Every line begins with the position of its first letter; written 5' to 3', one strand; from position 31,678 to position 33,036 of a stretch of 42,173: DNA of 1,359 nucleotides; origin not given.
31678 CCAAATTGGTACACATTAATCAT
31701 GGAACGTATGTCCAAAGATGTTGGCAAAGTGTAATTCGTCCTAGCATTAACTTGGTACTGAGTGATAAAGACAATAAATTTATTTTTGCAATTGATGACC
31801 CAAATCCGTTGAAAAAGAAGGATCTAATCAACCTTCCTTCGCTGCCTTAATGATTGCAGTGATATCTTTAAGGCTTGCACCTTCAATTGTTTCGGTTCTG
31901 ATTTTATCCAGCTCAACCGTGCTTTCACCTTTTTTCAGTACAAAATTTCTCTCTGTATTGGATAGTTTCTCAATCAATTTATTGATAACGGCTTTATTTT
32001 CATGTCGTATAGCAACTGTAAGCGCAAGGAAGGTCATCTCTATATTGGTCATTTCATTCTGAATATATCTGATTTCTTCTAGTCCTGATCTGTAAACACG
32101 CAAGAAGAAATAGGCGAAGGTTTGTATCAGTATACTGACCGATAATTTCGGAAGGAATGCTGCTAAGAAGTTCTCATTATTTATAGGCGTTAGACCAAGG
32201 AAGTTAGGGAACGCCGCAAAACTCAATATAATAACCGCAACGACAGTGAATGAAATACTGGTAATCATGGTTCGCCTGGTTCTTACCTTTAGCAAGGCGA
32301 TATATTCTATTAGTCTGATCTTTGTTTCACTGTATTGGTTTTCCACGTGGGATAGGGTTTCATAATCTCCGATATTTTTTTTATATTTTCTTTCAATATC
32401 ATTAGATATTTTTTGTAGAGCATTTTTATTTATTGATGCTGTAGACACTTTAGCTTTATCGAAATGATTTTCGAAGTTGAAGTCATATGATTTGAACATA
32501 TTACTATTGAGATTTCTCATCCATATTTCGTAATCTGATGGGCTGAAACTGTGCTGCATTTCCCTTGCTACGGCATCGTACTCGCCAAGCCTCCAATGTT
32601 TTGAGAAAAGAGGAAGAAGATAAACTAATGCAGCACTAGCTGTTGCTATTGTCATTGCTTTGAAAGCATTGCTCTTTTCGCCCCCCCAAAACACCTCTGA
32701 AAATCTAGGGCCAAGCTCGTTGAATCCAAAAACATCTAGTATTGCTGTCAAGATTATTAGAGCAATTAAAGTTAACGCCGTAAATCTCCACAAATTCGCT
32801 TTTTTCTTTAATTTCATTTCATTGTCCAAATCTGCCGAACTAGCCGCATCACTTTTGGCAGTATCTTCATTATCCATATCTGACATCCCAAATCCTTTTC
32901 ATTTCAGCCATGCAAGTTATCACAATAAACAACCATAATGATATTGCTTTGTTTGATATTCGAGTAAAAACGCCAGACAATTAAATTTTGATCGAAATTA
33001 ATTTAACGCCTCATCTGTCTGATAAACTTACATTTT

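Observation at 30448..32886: Convergent pair of AT-rich membrane-protein genes sharing a 2TM + '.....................' C-terminal module, wedged between the early and late operons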

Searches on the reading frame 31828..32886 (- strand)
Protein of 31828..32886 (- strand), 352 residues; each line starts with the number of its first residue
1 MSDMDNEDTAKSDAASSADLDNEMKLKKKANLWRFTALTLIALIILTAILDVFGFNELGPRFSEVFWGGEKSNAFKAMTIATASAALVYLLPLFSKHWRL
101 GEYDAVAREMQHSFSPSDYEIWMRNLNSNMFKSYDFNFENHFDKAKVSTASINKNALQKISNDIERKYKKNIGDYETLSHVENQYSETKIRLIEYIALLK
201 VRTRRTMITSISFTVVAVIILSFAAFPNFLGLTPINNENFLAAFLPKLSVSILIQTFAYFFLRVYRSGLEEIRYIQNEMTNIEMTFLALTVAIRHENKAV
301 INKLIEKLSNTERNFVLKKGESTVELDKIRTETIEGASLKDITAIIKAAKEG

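Call 3: search_protein_families(library=pfam, proteins=[window:31828-32886:-], max_evalue=1)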
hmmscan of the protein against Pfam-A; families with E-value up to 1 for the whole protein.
window:31828-32886:- (352 aa): 5 families
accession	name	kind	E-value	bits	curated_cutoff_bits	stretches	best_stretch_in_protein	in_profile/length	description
PF10798.13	YmgB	-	0.013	15.8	22.3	1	296-312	21-37/59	Biofilm development protein YmgB/AriR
PF18920.5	DUF5671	-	0.048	14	28.4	1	43-108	7-69/132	Domain of unknown function (DUF5671)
PF17280.7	DUF5345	-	0.049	14.2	27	0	177-225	4-56/77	Family of unknown function (DUF5345)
PF02321.23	OEP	-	0.052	13.8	22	1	144-199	120-175/187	Outer membrane efflux protein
PF00689.26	Cation_ATPase_C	-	0.54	10.5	27.3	0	200-257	114-172/175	Cation transporting ATPase, C-terminus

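Call 4: search_protein_families(library=padloc, proteins=[window:31828-32886:-], max_evalue=1)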
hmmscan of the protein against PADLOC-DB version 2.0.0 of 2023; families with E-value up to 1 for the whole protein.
window:31828-32886:- (352 aa): 1 family
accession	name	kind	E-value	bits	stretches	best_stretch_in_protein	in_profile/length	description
PDLC04110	PD-T7-5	-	0.0094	13.1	1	138-183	112-157/346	-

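Call 5: search_protein_families(library=phrogs, proteins=[window:31828-32886:-], max_evalue=1)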
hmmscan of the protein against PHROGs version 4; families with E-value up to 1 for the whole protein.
window:31828-32886:- (352 aa): 2 families
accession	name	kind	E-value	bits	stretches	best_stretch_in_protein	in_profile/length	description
phrog_5157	-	unknown function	7.8e-27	95.4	1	167-347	149-327/331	-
phrog_35480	-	unknown function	0.027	15.7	1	127-186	92-149/171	-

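Call 6: search_protein_families(library=ncbifam, proteins=[window:31828-32886:-], max_evalue=1)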
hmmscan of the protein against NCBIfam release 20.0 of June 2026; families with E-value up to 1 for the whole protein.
window:31828-32886:- (352 aa): 0 families

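Call 11: find_homologous_proteins(query=window:31828-32886:-)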
Query window:31828-32886:- (352 aa): 43 proteins with E <= 0.001 among 4853 candidates.
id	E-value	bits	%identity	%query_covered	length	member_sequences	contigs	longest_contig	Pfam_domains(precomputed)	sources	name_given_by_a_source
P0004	9.0e-221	750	100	99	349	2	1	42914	-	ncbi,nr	ncbi:MAG: hypothetical protein JKY93_01065 [Gammaproteobacteria bacterium]|nr:hypothetical protein [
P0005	9.2e-29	119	39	57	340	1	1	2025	-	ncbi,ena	-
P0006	4.4e-28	117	43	45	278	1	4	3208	-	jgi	jgi:hypothetical protein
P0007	5.4e-27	113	36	65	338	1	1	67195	-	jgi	-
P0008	2.6e-26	111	36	50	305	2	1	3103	-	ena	-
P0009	3.8e-26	110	37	56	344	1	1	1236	-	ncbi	-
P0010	9.9e-26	109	39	57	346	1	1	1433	-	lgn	-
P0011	1.7e-25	108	42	45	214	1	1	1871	-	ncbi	ncbi:MAG: hypothetical protein WA945_11180, partial [Arcobacteraceae bacterium]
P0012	1.7e-25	108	39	42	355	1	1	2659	PF20990.3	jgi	jgi:hypothetical protein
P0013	4.3e-24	104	36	51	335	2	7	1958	-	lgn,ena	-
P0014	5.3e-24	103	46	31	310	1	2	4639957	-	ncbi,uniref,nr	ncbi:hypothetical protein [Maribacter cobaltidurans]|uniref:Uncharacterized protein n=1 Tax=Maribact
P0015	7.8e-24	103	36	52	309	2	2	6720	-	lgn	-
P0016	9.6e-24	103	34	52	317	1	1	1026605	-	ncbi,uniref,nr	ncbi:hypothetical protein E6C50_01925 [Flavobacterium supellecticarium]|uniref:Uncharacterized prote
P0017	1.1e-23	102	33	56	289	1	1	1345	-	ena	-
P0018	1.6e-23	102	33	59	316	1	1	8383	-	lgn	-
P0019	1.7e-23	102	29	85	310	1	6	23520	-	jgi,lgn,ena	-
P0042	7.6e-16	77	48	24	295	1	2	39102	-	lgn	-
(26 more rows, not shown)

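Call 16: search_protein_families(library=pfam, alignment_id=A1, max_evalue=0.01)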
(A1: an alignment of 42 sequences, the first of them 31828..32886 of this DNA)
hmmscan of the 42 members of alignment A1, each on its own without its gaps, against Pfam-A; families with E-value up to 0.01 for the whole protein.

A. member 1, window:31828-32886:- (352 aa): 0 families

B. families by the number of members that match (of 42 scanned): 15 families
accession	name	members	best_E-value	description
PF09990.14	DUF2231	5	0.0011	Predicted membrane protein (DUF2231)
PF20990.2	DUF2207_C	3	0.0012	Predicted membrane protein (DUF2207) C-terminal domain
PF25471.1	TM_PetC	2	0.0098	Iron-sulfur subunit PetC transmembrane anchor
PF17241.8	Retrotran_gag_4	1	7.7e-05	Ty5 Gag N-terminal region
PF11657.13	Activator-TraM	1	0.00013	Transcriptional activator TraM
PF24838.2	8xMP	1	0.0011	Octameric membrane protein family (8xMP)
PF03125.24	Sre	1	0.0013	Sre G protein-coupled chemoreceptor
PF23845.1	TIM-barrel_NCTSP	1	0.002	Non-contractile tail sheath protein TIM barrel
PF20394.4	DUF6688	1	0.0022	DUF6688 N-terminal domain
PF14093.11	DUF4271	1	0.0029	Domain of unknown function (DUF4271)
PF01899.21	MNHE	1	0.0033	Na+/H+ ion antiporter subunit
PF13333.12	rve_2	1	0.0037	Integrase core domain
PF02096.25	60KD_IMP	1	0.0043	60Kd inner membrane protein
PF13567.11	DUF4131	1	0.0064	Domain of unknown function (DUF4131)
PF03994.20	DUF350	1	0.0081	Domain of Unknown Function (DUF350)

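Call 17: search_protein_families(library=padloc, alignment_id=A1, max_evalue=0.01)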
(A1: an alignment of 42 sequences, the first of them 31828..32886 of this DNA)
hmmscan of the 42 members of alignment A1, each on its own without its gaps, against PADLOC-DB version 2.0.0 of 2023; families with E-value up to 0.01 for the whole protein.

A. member 1, window:31828-32886:- (352 aa): 1 family
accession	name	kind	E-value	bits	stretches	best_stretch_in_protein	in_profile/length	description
PDLC04110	PD-T7-5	-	0.0094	13.1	0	138-183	112-157/346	-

B. families by the number of members that match (of 42 scanned): 3 families
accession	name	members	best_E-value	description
PDLC00637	ZorA2|ZorA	1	0.0014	MotA/ExbB/TolQ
PDLC00218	KwaA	1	0.0027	Unknown function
PDLC04110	PD-T7-5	1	0.0094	-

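Call 35: find_encoding_contigs(protein=P0007, flank=6000, max_places=2)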
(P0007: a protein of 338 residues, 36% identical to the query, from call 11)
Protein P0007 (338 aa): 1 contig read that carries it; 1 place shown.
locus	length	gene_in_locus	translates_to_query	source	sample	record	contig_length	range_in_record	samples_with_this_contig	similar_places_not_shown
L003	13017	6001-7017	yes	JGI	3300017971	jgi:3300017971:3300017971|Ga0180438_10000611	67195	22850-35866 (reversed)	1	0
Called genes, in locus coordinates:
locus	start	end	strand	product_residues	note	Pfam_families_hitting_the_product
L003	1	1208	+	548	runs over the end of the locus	PF22694:CtpB_N-like, PF00595:PDZ, PF13180:PDZ_2 (weak), PF17820:PDZ_6, PF03572:Peptidase_S41, PF28547:CHD_PDZ-protease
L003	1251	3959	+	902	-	PF01326:PPDK_N, PF00391:PEP-utilizers, PF02896:PEP-utilizers_C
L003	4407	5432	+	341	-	PF00248:Aldo_ket_red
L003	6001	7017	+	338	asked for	-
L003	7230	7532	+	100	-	-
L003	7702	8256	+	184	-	-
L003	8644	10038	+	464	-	PF11638:DnaA_N, PF00308:Bac_DnaA, PF08299:Bac_DnaA_C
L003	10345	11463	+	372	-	PF00712:DNA_pol3_beta, PF02767:DNA_pol3_beta_2, PF02768:DNA_pol3_beta_3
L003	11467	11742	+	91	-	PF05258:DciA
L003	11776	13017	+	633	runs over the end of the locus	PF02518:HATPase_c, PF00204:DNA_gyraseB, PF01751:Toprim, PF00986:DNA_gyraseB_C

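Call 36: find_encoding_contigs(protein=P0014, flank=6000, max_places=2)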
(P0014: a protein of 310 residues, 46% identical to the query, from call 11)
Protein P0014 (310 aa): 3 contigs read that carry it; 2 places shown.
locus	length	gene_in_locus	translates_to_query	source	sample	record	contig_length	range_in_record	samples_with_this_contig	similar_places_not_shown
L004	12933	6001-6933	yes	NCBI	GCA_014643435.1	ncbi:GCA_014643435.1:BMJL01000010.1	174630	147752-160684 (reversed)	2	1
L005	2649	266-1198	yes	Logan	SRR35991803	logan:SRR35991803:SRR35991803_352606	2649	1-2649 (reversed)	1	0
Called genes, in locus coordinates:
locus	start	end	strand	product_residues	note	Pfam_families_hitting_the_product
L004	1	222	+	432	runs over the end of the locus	PF00083:Sugar_tr, PF07690:MFS_1, PF06779:MFS_4, PF07690:MFS_1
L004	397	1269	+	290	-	PF04909:Amidohydro_2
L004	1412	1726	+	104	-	PF01541:GIY-YIG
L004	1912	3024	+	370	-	PF07519:Tannase (faint), PF00326:Peptidase_S9 (faint)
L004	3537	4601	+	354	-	PF00355:Rieske, PF19298:KshA_C (weak), PF19112:VanA_C, PF08417:PaO (faint)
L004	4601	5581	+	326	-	PF00970:FAD_binding_6 (weak), PF22290:DmmA-like_N, PF00175:NAD_binding_1, PF00111:Fer2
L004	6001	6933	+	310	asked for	-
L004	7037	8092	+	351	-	PF26305:CD_NTase_C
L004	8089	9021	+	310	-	PF10137:CAP12-PCTIR_TIR, PF20300:prok_STING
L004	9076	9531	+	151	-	-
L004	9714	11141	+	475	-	PF07632:Sde182_NH-like, PF21027:Sde0182_C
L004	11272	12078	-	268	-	-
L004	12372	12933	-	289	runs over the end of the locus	PF12833:HTH_18, PF00165:HTH_AraC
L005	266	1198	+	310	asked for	-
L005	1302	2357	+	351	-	PF26305:CD_NTase_C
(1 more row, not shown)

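Call 37: find_encoding_contigs(protein=P0042, flank=6000, max_places=2)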
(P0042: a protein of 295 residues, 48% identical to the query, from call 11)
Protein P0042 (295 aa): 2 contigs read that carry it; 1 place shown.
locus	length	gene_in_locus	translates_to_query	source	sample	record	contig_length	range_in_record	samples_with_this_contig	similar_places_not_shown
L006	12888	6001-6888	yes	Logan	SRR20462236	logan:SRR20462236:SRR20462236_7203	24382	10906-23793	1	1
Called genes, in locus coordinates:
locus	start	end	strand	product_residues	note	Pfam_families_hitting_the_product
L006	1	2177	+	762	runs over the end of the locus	-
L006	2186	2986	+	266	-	-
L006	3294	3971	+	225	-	PF21882:Gp53-like_C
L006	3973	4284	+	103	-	-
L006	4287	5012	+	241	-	-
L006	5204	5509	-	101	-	-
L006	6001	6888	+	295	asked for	-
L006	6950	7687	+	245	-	-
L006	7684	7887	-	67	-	-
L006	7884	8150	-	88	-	-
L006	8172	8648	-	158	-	-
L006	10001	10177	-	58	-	-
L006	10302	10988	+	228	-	-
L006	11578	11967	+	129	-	PF13518:HTH_28 (weak)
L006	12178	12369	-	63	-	-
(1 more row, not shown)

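Call 38: find_encoding_contigs(protein=P0019, flank=6000, max_places=2)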
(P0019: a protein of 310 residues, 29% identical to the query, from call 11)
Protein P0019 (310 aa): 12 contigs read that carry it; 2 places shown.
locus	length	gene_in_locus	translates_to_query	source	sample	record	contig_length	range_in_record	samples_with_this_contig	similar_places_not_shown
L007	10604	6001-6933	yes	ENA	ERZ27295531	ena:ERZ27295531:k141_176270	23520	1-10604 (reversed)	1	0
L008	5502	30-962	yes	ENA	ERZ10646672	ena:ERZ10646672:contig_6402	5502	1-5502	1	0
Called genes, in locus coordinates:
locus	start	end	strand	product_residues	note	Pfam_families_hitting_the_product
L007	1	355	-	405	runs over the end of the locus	PF00724:Oxidored_FMN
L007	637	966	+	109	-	-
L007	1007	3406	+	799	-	PF13620:CarboxypepD_reg, PF13715:CarbopepD_reg_2, PF07715:Plug, PF00593:TonB_dep_Rec_b-barrel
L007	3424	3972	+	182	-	-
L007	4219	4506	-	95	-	-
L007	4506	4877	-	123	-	-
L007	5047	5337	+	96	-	PF12844:HTH_19 (weak), PF13443:HTH_26, PF13560:HTH_31, PF01381:HTH_3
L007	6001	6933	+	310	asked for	-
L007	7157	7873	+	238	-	-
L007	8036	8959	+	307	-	PF12146:Hydrolase_4, PF00561:Abhydrolase_1, PF02230:Abhydrolase_2 (faint)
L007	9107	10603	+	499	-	?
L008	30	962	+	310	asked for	-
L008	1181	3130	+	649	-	-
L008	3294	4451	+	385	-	-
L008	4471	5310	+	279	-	PF04471:Mrr_cat (weak)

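Call 47: predict_structure(alignment_id=A1)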
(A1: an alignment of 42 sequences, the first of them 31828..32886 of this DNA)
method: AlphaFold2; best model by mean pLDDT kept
length: 352 residues; sequences in the alignment: 42
mean_pLDDT: 73.4   pTM: 0.54
mean pLDDT of the five models: 73.4, 71.8, 69.8, 67.2, 66.8
residues with pLDDT >= 90: 28; 70-90: 190; 50-70: 101; < 50: 33
segments of 3 or more residues with pLDDT < 50: 1-9, 97-100, 134-138, 140-142, 144-146, 317-319
pLDDT, mean of each block of 10 residues (from residue 1): 43 60 73 69 74 60 62 71 69 50 59 59 65 49 48 75 85 85 89 88 85 85 74 76 85 89 88 89 91 92 89 54 65 83 88 84
secondary structure, 60 per line:
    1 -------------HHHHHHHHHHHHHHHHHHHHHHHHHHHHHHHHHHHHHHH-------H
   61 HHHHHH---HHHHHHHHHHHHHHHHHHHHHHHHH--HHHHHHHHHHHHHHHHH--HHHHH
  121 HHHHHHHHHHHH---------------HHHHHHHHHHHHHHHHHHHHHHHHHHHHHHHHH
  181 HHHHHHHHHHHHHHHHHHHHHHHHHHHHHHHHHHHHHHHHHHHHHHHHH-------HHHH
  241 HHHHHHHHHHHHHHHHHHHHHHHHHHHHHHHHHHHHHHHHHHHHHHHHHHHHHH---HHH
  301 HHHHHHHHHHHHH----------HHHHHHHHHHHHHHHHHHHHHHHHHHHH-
elements in order: H14-52 H60-66 H70-94 H97-113 H116-132 H148-229 H237-294 H298-313 H324-351

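Call 52: fold_search(model_id=the predicted structure, library=pdb)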
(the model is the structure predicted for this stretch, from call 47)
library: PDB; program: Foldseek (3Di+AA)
matches with E <= 10: 343; with E <= 0.001: 0
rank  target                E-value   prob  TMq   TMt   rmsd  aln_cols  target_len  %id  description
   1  7sqc_1K               2.3e-01  0.25  0.20  0.21  48.7       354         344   13  Ciliary C1 central pair apparatus isolated from Chlamydomonas reinhardtii (released 2022-04-13)
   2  7nna                  2.4e-01  0.35  0.18  0.27  32.0       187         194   14  Toxin Import Through the Antibiotic Efflux Channel TolC (released 2021-07-07)
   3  1qu7_B                3.0e-01  0.44  0.19  0.29  38.6       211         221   18  FOUR HELICAL-BUNDLE STRUCTURE OF THE CYTOPLASMIC DOMAIN OF A SERINE CHEMOTAXIS RECEPTOR (released 2000-07-12)
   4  5nnv_D                3.0e-01  0.16  0.15  0.20  53.3       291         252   13  Structure of a Bacillus subtilis Smc coiled coil middle fragment (released 2017-06-21)
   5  7rro_D9               3.6e-01  0.66  0.27  0.33  31.2       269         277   13  Structure of the 48-nm repeat doublet microtubule from bovine tracheal cilia (released 2021-10-27)
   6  6z6f_D                4.0e-01  0.21  0.17  0.13  45.5       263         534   14  HDAC-PC (released 2021-02-17)
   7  9fqr_Fz               4.5e-01  0.54  0.24  0.30  20.2       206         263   13  96-nm repeat of axonemal doublet microtubules from bovine sperm (released 2025-03-26)
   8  7sqc_1X               5.0e-01  0.23  0.20  0.26  36.9       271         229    9  Ciliary C1 central pair apparatus isolated from Chlamydomonas reinhardtii (released 2022-04-13)
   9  9fqr_D6               5.3e-01  0.38  0.21  0.28  22.6       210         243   10  96-nm repeat of axonemal doublet microtubules from bovine sperm (released 2025-03-26)
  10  1qu7_A                5.3e-01  0.28  0.19  0.28  39.9       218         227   17  FOUR HELICAL-BUNDLE STRUCTURE OF THE CYTOPLASMIC DOMAIN OF A SERINE CHEMOTAXIS RECEPTOR (released 2000-07-12)
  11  8to0_Aa               5.6e-01  0.35  0.23  0.26  31.5       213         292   13  48-nm repeating structure of doublets from mouse sperm flagella (released 2023-11-01)
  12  7n6g_3O               5.6e-01  0.16  0.19  0.19  50.8       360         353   11  C1 of central pair (released 2022-05-18)
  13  7n6g_3P               5.6e-01  0.16  0.20  0.20  49.8       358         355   13  C1 of central pair (released 2022-05-18)
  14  8a1g_C                6.0e-01  0.92  0.31  0.55   9.3       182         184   15  Structure of the SNX1-SNX5 complex (released 2023-06-14)
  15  3zx6_A                6.0e-01  0.25  0.18  0.20  35.5       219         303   11  Structure of Hamp(AF1503)-Tsr fusion - Hamp (A291V) mutant (released 2012-02-29)
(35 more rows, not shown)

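Call 53: find_related_loci(query=A1, collection=viral_contigs, flank=5000)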
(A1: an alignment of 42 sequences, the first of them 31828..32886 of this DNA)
Query A1 (352 aa) in viral_contigs; peptide patterns used: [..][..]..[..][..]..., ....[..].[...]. (x = any residue, [..] = any of these).
356 stretches matched a pattern; 90 encode a relative of the query (tblastn E <= 1e-3); the best 80 are kept; 80 distinct loci.
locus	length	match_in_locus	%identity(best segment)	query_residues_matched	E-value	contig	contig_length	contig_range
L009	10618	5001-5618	40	156-342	1e-30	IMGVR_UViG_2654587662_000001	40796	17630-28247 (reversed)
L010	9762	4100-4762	34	137-352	1e-28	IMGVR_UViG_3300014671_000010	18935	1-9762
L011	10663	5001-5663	34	137-352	1e-28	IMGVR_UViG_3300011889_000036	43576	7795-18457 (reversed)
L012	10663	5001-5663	34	137-352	2e-28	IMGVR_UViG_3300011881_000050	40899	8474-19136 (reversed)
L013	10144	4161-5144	27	20-332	4e-28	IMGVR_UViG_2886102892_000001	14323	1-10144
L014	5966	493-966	36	169-330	4e-27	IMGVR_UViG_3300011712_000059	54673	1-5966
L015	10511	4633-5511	26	63-332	4e-27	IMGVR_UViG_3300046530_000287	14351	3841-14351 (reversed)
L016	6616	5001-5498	39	160-333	7e-27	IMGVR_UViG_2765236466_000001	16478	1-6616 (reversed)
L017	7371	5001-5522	36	158-332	7e-26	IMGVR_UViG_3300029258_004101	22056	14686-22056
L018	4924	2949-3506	36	144-334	2e-25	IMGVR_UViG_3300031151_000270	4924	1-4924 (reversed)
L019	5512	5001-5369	44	216-341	5e-25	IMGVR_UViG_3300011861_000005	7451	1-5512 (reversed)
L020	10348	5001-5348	44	209-332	7e-25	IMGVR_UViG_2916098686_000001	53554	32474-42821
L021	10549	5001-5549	28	148-332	1e-24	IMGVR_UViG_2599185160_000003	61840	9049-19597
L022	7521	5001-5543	36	169-351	1e-24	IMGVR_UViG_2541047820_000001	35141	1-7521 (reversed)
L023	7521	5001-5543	35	169-351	3e-24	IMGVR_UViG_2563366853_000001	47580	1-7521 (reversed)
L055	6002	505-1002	32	181-345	7e-22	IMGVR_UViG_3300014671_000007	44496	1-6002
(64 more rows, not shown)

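Call 56: search_dna_similar(query=window:31828-32886:-, collection=phages, mode=protein, max_evalue=0.001, max_rows=30)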
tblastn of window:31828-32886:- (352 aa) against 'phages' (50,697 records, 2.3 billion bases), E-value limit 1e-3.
No match.
